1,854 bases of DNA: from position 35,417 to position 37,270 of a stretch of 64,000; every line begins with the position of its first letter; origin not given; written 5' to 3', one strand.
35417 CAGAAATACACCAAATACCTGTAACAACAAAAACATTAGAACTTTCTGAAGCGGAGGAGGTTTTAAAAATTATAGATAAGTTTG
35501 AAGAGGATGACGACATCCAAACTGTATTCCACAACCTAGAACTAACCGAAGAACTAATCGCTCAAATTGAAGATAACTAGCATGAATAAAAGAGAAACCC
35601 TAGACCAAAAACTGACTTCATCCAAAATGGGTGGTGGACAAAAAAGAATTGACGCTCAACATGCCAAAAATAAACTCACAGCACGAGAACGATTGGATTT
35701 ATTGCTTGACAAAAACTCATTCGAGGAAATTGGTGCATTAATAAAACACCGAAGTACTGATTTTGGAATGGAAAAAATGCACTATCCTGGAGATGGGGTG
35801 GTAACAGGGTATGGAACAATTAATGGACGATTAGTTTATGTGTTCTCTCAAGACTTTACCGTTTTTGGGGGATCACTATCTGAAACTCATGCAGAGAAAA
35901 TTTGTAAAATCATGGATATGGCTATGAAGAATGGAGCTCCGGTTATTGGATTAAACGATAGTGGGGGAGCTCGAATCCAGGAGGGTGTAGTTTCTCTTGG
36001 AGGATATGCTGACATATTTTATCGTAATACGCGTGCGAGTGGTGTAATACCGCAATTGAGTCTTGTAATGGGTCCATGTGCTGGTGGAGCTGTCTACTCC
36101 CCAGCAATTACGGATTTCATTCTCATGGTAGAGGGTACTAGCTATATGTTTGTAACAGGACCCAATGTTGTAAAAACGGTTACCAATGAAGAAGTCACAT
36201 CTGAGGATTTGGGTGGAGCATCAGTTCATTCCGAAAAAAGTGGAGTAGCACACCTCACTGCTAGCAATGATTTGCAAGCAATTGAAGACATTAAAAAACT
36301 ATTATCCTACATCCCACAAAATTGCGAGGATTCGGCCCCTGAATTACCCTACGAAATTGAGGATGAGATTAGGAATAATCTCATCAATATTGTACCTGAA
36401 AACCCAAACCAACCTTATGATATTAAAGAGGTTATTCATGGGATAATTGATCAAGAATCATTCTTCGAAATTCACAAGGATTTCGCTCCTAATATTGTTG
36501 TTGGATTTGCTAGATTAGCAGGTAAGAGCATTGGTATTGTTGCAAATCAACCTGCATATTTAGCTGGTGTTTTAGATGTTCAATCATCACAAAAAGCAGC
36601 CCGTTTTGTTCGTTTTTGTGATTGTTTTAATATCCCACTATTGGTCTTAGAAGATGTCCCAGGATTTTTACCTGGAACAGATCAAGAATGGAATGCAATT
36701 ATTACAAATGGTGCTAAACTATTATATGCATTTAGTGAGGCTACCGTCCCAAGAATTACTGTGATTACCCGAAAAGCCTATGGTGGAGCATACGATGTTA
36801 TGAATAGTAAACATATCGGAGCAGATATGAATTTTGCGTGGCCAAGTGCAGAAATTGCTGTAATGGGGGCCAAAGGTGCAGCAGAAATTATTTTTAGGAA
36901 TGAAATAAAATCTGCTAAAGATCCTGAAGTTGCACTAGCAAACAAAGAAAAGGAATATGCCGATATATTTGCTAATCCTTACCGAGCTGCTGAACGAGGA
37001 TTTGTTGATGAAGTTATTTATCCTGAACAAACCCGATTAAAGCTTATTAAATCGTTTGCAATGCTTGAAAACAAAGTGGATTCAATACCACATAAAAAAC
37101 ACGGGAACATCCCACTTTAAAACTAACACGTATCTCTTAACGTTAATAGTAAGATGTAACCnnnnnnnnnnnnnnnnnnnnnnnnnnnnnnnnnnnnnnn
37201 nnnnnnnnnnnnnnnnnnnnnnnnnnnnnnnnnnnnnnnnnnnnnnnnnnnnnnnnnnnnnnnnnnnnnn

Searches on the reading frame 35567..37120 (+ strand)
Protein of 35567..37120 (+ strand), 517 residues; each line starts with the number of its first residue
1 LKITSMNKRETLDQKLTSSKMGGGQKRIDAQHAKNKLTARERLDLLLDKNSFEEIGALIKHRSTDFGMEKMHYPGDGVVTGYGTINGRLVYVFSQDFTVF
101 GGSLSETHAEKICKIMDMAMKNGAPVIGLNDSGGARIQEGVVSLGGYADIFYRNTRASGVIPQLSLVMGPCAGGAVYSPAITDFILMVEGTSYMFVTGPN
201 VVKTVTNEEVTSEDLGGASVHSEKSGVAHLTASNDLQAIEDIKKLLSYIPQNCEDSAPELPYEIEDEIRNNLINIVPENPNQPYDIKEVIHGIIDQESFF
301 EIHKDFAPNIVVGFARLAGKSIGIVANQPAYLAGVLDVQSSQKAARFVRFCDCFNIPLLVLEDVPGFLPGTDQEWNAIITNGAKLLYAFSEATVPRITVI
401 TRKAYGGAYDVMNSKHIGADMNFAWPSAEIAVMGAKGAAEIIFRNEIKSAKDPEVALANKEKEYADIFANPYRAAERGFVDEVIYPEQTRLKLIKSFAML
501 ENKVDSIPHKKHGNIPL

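Call 114: search_protein_families(library=pfam, proteins=[window:35567-37120:+], max_evalue=0.00001)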
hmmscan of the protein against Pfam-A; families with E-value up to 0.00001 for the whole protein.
window:35567-37120:+ (517 aa): 2 families
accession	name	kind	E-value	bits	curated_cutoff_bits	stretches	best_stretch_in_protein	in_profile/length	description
PF01039.27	Carboxyl_trans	-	6.2e-203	675.3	22.3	1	31-515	2-493/493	Carboxyl transferase domain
PF03255.19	ACCA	-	5.1e-11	42.7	23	1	288-450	70-238/310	Acetyl co-enzyme A carboxylase carboxyltransferase-like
